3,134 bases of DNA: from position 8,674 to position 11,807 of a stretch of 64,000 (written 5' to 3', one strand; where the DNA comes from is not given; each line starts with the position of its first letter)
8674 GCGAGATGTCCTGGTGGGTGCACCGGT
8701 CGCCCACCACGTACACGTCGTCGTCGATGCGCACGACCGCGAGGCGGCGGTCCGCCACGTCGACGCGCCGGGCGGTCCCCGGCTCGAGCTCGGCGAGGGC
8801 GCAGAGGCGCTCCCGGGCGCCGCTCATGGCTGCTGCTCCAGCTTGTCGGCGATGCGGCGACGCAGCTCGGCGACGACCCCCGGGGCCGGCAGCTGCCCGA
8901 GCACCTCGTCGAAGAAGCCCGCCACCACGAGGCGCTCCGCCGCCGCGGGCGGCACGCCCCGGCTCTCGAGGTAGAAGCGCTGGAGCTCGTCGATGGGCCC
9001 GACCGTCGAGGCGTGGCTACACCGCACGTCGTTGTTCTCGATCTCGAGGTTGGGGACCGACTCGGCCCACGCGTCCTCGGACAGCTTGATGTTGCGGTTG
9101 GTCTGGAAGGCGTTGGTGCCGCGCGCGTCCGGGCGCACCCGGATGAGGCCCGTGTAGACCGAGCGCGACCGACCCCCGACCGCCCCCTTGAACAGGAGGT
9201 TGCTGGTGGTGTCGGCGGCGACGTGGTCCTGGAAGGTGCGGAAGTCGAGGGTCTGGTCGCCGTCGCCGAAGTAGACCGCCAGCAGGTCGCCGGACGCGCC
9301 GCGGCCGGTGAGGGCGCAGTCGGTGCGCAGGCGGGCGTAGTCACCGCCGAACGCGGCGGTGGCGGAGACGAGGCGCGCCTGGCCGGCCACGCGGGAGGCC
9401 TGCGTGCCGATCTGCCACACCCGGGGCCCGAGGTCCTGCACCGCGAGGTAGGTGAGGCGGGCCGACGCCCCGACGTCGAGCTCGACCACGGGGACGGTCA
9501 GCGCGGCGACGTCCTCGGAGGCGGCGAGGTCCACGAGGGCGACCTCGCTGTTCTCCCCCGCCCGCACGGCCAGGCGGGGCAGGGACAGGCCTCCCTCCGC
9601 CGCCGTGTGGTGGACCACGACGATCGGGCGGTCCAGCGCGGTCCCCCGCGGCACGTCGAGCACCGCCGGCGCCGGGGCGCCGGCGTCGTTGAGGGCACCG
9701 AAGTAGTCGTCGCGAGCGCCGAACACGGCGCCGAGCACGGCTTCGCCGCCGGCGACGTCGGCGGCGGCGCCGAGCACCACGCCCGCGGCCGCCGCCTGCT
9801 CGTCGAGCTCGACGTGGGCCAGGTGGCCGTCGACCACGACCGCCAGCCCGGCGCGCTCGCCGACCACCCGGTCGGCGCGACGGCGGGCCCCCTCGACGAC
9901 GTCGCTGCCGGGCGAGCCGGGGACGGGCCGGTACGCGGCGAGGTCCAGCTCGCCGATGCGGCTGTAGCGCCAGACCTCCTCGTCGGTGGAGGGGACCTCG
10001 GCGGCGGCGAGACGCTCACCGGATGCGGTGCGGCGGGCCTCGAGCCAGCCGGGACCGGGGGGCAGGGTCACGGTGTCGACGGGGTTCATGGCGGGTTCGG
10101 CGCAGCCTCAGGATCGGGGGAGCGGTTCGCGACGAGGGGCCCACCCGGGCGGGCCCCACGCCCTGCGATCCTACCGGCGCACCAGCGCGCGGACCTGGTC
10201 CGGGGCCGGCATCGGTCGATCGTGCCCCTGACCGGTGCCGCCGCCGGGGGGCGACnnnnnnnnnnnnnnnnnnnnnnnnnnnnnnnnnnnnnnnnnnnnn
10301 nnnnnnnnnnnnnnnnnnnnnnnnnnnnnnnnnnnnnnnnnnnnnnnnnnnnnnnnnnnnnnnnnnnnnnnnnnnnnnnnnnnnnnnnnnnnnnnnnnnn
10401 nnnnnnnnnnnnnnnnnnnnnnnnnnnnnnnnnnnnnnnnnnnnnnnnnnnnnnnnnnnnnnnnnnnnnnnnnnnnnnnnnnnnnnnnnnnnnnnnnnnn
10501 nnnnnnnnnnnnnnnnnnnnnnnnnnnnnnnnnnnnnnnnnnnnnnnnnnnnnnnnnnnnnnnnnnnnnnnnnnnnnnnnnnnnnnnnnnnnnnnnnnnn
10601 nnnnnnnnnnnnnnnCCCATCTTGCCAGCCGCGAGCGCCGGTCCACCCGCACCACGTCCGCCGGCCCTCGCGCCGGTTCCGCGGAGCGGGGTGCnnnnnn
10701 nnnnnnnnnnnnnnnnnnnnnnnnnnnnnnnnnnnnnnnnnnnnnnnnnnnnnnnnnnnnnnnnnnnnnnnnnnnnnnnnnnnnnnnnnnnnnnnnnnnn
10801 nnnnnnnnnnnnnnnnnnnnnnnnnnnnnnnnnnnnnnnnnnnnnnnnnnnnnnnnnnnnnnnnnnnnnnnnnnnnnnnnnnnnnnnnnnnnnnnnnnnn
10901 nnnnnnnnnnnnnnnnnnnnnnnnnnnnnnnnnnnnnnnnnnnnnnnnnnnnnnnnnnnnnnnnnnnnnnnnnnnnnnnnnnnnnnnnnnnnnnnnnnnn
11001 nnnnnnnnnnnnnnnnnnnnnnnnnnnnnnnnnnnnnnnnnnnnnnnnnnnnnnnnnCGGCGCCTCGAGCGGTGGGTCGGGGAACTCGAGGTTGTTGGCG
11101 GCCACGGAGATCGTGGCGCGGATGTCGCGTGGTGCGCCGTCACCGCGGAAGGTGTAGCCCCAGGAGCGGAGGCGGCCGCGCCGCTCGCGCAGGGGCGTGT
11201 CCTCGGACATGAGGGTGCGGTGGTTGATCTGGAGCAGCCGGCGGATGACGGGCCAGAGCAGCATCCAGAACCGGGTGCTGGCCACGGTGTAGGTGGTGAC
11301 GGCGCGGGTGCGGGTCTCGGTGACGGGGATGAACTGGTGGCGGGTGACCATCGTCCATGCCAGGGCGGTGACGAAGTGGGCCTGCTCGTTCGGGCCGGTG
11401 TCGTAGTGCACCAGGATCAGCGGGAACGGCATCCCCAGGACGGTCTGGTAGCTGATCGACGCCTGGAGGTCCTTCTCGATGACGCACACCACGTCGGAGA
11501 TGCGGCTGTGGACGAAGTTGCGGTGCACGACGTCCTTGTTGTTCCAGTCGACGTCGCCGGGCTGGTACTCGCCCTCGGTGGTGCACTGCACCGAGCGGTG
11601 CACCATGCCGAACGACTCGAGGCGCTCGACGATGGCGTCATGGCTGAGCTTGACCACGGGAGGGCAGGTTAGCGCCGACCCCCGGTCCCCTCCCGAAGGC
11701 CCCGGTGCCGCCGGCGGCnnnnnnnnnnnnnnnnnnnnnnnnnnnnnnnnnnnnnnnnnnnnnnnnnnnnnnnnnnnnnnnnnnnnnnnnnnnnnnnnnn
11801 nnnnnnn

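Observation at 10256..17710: Six-gene Fe-S / radical / glycan-tailoring cassette wedged between sufD and sufB: candidate undescribed envelope-modification system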

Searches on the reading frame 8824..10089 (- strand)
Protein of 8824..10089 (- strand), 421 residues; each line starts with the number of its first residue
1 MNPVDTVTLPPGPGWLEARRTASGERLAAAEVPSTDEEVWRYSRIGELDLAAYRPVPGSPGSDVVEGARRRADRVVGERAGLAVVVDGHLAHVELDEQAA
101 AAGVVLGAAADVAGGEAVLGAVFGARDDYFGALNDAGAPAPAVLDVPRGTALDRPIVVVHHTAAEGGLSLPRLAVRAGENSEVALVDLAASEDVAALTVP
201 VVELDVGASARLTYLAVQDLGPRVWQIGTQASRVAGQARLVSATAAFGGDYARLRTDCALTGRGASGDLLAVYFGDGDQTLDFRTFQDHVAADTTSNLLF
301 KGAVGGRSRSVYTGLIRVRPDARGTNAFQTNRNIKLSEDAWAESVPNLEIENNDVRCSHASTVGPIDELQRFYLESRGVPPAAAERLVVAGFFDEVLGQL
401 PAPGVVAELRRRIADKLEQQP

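Call 3: search_protein_families(library=pfam, proteins=[window:8824-10089:-], max_evalue=0.01)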
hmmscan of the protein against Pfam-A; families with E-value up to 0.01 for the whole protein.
window:8824-10089:- (421 aa): 1 family
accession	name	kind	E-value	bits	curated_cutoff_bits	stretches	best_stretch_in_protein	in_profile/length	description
PF01458.23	SUFBD_core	-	3.1e-67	226.9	27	1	163-392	4-232/232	SUF system FeS cluster assembly, SufBD core domain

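Call 4: search_protein_families(library=ncbifam, proteins=[window:8824-10089:-], max_evalue=0.01)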
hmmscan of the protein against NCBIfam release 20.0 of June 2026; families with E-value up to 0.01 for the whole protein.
window:8824-10089:- (421 aa): 5 families
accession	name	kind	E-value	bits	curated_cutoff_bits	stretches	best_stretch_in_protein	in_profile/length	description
TIGR01981.1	sufD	equivalog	2.5e-64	217.2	222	1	142-407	8-273/275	Fe-S cluster assembly protein SufD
NF008194.0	PRK10948.1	equivalog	2.1e-32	112.5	489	1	127-419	123-420/423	Fe-S cluster assembly protein SufD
TIGR01980.1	sufB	equivalog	1.3e-31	109.8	346.4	1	119-401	153-437/448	Fe-S cluster assembly protein SufB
NF008773.0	PRK11814.1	equivalog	5.3e-26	91.3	717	1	118-402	171-465/484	Fe-S cluster assembly protein SufB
NF052511.1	SUF_like_SmsB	exception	1.6e-10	40.6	650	1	171-413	196-437/445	SUF-like minimal system protein SmsB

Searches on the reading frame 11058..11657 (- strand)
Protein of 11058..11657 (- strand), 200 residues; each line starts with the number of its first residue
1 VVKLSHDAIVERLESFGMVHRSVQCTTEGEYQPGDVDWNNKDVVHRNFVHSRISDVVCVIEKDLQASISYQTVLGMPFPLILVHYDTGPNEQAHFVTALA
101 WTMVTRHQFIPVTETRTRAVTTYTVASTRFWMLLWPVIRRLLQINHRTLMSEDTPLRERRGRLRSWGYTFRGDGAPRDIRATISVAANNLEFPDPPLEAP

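Call 50: search_solved_structures(query=A3, max_evalue=10, show_alignments=3)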
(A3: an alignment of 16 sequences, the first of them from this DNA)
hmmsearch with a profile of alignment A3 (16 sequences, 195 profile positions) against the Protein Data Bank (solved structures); distinct sequences matched with E-value up to 10: 0.

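Call 62: search_protein_representatives(alignment_id=A3)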
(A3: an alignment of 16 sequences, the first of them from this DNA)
Query: 16 sequences, 195 profile positions. Proteins with E-value up to 0.001 (for the whole library): 372; up to 1e-10: 271; up to 1e-30: 157. The best 150 are listed.
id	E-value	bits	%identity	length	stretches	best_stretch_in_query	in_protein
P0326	1.8e-75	269.3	-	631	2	9-193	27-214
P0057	2.7e-75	268.7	-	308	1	3-193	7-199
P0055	1.2e-69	250.3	-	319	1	3-193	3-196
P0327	1.5e-66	240.2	-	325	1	1-194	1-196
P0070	3.9e-61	222.5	-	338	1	7-194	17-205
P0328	2.4e-60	219.9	-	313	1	2-191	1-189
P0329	1.4e-57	210.9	-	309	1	2-194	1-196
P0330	4.5e-57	209.3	-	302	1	1-188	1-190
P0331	1.1e-56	208.0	-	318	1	5-193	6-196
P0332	1.5e-56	207.5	-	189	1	4-187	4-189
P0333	6.7e-56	205.4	-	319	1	4-190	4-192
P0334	7.2e-56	205.3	-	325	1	1-194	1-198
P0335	1.1e-55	204.7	-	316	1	2-192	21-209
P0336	2.1e-55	203.8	-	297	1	9-193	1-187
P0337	2.2e-55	203.8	-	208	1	2-193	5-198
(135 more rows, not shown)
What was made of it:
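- On Rieske non-heme iron oxygenase (alpha subunit): Among the 150 best of 372 family clusters, nearly all are ~300-320 aa with the catalytic-type domain at residues ~1-200 (call 62).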
